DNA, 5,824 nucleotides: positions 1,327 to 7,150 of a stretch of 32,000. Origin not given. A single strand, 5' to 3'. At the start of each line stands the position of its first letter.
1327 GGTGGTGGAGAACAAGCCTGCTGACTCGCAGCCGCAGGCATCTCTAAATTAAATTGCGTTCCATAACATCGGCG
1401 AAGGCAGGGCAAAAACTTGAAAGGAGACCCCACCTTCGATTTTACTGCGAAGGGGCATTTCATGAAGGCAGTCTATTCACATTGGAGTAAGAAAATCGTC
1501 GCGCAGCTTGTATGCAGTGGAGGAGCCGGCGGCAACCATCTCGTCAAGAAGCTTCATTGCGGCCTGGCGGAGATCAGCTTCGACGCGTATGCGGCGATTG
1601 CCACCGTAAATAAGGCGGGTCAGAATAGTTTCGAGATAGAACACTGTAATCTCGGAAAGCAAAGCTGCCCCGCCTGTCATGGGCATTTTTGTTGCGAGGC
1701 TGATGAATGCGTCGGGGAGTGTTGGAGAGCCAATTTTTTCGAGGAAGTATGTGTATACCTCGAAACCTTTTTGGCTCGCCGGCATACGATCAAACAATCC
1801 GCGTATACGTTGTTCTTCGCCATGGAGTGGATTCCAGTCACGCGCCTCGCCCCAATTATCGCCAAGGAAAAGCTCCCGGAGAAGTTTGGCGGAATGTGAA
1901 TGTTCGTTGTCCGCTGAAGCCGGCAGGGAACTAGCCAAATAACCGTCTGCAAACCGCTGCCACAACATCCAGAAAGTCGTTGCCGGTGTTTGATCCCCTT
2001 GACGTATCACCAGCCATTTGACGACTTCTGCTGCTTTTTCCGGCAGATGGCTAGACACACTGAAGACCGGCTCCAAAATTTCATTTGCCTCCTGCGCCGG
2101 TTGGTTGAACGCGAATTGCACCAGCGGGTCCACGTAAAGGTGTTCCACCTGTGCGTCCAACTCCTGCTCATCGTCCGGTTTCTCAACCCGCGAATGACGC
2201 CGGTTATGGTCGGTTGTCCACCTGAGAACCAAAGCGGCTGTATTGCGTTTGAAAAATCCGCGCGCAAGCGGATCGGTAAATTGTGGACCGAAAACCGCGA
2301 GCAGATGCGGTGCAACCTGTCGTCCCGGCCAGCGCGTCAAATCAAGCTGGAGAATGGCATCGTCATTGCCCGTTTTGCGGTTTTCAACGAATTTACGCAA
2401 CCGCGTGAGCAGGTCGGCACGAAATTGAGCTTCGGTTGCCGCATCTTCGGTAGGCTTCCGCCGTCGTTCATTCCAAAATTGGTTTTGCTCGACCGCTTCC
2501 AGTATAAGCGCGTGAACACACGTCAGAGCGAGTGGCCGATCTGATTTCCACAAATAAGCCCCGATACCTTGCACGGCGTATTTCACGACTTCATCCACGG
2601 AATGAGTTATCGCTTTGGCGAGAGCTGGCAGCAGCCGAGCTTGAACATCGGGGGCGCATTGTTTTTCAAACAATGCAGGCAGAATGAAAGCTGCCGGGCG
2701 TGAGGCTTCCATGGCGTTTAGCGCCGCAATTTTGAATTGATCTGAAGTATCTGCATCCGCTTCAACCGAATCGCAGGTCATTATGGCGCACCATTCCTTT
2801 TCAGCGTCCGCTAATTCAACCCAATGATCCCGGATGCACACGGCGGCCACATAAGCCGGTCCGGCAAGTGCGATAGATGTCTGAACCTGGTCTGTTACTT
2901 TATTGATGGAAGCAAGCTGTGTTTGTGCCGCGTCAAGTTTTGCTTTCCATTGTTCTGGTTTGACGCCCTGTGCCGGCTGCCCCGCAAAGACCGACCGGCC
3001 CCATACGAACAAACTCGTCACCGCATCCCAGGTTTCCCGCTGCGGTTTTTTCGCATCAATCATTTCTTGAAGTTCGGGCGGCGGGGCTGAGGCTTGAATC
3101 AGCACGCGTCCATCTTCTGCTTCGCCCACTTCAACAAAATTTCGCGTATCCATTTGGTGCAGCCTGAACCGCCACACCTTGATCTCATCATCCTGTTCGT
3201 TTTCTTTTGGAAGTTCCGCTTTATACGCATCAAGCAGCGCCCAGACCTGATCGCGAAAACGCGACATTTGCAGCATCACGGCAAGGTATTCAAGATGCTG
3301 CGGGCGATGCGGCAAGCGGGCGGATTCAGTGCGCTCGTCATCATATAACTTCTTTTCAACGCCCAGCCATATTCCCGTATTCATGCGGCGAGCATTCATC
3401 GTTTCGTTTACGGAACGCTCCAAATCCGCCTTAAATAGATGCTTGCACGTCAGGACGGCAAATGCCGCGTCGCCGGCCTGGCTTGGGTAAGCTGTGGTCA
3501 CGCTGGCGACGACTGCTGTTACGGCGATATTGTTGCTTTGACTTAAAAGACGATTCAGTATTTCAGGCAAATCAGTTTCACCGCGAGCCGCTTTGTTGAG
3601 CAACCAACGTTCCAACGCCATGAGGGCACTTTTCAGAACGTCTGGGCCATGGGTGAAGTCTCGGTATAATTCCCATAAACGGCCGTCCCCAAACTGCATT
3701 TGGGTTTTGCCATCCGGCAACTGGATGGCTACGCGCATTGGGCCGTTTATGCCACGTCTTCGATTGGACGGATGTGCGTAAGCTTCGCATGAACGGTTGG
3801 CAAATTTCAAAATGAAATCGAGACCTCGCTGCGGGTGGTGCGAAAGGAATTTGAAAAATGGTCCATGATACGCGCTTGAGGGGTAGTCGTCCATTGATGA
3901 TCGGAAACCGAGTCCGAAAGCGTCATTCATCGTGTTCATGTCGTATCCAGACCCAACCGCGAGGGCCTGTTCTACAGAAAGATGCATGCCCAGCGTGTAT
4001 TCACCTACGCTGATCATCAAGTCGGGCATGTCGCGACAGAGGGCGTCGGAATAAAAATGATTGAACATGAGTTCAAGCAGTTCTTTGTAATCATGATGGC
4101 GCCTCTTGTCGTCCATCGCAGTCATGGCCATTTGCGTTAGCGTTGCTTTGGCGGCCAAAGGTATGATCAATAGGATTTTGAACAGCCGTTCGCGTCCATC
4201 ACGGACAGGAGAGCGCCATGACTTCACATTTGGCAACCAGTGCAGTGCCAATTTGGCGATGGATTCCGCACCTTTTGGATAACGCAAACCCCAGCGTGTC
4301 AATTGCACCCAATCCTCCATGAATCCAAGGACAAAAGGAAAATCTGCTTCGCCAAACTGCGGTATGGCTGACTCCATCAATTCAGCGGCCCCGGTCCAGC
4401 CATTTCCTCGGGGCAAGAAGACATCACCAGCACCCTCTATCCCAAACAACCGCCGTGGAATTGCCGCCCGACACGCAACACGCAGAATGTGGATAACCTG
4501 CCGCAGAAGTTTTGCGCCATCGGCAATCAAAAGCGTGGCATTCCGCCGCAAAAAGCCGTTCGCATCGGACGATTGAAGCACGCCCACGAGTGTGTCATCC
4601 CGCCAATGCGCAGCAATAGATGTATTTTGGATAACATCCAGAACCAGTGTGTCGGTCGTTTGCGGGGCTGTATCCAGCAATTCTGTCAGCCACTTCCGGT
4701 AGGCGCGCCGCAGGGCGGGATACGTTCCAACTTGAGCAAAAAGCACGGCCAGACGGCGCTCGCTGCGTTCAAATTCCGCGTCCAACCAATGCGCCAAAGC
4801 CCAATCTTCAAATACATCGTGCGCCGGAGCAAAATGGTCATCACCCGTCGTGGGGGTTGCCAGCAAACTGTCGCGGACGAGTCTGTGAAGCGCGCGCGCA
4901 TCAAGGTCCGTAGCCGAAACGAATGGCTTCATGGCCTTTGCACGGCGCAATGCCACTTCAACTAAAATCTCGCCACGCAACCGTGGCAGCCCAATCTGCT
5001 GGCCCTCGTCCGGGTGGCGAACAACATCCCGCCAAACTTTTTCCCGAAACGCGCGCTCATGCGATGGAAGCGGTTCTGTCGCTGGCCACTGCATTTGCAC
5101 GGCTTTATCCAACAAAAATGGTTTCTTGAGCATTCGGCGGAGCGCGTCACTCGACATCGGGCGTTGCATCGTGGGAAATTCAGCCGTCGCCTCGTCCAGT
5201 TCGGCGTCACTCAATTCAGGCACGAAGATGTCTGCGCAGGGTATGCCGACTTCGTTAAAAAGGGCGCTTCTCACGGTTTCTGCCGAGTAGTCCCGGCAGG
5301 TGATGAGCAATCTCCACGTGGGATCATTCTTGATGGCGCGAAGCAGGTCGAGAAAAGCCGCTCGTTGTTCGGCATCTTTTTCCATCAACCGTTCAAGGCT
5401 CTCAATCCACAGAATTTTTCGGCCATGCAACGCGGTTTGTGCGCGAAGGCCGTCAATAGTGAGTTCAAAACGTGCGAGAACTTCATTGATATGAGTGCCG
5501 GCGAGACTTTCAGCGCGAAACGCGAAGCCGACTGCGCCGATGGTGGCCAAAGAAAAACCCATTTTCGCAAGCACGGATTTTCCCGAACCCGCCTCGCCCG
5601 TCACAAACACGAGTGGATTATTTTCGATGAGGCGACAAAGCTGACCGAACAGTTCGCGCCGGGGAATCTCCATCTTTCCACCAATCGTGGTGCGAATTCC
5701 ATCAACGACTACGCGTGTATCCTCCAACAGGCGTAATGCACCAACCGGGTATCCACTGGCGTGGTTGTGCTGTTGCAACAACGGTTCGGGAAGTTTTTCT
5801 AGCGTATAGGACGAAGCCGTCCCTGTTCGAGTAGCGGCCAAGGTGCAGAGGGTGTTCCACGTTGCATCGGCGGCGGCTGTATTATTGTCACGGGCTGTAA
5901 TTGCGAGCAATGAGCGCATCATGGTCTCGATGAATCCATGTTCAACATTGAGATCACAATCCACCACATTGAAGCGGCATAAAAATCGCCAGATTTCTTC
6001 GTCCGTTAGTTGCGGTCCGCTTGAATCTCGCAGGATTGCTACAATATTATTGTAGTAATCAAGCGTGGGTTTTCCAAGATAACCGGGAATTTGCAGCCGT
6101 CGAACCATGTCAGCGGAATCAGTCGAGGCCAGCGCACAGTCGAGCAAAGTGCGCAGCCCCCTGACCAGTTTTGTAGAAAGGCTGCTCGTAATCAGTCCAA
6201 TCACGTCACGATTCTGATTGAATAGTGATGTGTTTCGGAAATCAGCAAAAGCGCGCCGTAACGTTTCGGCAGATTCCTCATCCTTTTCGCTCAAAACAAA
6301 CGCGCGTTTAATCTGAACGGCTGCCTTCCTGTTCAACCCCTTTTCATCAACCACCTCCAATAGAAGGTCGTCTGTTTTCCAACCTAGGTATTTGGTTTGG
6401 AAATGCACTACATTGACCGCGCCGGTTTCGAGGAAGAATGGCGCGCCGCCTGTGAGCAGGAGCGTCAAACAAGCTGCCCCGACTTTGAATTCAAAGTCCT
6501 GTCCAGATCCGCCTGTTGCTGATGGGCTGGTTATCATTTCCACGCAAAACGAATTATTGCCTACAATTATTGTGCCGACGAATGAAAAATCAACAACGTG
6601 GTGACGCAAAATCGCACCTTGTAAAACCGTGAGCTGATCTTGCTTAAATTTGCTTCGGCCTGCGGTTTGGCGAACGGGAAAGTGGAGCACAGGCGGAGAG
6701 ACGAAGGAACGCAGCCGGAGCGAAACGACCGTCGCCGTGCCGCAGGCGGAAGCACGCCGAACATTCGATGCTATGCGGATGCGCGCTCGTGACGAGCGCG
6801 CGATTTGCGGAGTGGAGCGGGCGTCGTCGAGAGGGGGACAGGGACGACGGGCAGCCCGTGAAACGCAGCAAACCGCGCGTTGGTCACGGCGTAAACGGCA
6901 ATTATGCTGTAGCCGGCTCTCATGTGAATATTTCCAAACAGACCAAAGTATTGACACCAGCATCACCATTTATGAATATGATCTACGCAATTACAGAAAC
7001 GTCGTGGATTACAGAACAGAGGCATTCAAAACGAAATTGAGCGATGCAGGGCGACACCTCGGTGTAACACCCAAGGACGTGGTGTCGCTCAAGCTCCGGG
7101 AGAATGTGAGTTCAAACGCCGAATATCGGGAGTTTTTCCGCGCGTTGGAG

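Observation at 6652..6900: About 250-nt element present in two full copies with compensatory base changes: candidate novel structured RNA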

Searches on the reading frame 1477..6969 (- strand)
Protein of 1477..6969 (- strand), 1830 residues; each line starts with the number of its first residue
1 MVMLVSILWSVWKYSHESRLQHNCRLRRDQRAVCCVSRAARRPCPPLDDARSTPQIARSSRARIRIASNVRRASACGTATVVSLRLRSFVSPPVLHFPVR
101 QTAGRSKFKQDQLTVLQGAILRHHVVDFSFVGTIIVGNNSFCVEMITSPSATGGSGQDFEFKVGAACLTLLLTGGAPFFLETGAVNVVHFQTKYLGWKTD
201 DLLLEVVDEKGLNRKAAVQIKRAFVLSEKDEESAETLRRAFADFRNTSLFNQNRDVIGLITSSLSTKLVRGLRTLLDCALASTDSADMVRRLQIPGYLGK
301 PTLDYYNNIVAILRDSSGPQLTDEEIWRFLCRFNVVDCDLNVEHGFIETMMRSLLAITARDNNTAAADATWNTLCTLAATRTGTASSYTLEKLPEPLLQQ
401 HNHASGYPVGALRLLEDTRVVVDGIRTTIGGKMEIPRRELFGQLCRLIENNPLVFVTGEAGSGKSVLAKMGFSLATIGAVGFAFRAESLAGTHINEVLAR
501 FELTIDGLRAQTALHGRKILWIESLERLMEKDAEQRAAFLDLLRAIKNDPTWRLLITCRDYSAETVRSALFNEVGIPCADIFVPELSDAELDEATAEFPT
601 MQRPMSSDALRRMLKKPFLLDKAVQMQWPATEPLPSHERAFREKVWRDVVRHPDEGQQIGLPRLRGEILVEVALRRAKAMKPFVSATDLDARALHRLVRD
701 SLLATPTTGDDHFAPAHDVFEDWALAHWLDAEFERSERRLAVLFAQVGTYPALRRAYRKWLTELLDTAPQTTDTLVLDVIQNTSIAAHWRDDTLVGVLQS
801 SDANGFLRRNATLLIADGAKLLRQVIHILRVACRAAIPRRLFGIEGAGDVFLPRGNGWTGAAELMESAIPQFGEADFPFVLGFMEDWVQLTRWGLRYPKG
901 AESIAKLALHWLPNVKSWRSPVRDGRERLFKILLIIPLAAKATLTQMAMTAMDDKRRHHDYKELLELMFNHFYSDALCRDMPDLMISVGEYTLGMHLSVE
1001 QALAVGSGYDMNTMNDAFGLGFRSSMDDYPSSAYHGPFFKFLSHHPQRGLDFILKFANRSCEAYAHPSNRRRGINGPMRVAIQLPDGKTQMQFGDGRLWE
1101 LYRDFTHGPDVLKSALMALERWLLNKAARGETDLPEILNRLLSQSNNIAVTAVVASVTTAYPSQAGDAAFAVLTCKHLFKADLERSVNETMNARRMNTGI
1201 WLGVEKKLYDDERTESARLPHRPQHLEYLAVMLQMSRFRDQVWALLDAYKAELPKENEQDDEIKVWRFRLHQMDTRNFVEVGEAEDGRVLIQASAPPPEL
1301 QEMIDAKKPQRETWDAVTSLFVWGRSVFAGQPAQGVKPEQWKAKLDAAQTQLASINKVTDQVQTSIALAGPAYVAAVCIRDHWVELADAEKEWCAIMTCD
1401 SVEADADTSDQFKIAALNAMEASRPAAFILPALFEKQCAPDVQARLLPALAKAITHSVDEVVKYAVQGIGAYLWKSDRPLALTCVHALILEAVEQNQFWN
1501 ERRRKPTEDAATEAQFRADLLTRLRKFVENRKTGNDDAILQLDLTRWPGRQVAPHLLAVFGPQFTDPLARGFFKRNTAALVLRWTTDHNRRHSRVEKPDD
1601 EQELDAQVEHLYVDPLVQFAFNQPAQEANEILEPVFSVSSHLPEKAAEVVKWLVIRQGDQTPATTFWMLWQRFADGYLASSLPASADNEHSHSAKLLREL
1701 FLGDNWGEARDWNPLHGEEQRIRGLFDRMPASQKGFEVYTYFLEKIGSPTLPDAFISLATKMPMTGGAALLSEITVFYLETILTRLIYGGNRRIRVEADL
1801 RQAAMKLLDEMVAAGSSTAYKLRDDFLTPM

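Call 7: search_protein_families(library=pfam, proteins=[window:1477-6969:-])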
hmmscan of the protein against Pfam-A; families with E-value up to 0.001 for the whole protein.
window:1477-6969:- (1830 aa): 2 families
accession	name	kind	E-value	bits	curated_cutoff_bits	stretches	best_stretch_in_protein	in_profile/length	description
PF20703.3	nSTAND1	-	2.1e-07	31.4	27.1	1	437-596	19-197/379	Novel STAND NTPase 1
PF20720.3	nSTAND3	-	0.00013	22.2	27.2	0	441-568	7-120/155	Novel STAND NTPase 3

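Call 77: search_protein_families(library=padloc, proteins=[window:1477-6537:-], max_evalue=0.00001)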
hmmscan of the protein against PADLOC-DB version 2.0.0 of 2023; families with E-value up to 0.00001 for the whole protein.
window:1477-6537:- (1686 aa): 1 family
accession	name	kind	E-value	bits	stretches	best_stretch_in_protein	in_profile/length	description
PDLC02169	Avs4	-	1.3e-147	491.4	1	274-1682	173-1569/1570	-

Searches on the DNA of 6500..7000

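Call 10: search_rna_families(source=window, start=6500, end=7000, threshold=evalue, max_evalue=10, show_alignments=2)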
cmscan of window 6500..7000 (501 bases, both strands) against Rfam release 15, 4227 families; matches with E-value up to 10: 2.
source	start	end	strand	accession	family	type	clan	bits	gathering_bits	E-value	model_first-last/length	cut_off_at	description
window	6791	6886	+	RF04248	MIR7486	Gene; miRNA;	-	16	67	6.4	1-87/87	no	MIR7486 microRNA precursor family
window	6638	6711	+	RF03668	mir-1788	Gene; miRNA;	-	15.6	57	1.5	1-77/77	no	mir-1788 microRNA precursor family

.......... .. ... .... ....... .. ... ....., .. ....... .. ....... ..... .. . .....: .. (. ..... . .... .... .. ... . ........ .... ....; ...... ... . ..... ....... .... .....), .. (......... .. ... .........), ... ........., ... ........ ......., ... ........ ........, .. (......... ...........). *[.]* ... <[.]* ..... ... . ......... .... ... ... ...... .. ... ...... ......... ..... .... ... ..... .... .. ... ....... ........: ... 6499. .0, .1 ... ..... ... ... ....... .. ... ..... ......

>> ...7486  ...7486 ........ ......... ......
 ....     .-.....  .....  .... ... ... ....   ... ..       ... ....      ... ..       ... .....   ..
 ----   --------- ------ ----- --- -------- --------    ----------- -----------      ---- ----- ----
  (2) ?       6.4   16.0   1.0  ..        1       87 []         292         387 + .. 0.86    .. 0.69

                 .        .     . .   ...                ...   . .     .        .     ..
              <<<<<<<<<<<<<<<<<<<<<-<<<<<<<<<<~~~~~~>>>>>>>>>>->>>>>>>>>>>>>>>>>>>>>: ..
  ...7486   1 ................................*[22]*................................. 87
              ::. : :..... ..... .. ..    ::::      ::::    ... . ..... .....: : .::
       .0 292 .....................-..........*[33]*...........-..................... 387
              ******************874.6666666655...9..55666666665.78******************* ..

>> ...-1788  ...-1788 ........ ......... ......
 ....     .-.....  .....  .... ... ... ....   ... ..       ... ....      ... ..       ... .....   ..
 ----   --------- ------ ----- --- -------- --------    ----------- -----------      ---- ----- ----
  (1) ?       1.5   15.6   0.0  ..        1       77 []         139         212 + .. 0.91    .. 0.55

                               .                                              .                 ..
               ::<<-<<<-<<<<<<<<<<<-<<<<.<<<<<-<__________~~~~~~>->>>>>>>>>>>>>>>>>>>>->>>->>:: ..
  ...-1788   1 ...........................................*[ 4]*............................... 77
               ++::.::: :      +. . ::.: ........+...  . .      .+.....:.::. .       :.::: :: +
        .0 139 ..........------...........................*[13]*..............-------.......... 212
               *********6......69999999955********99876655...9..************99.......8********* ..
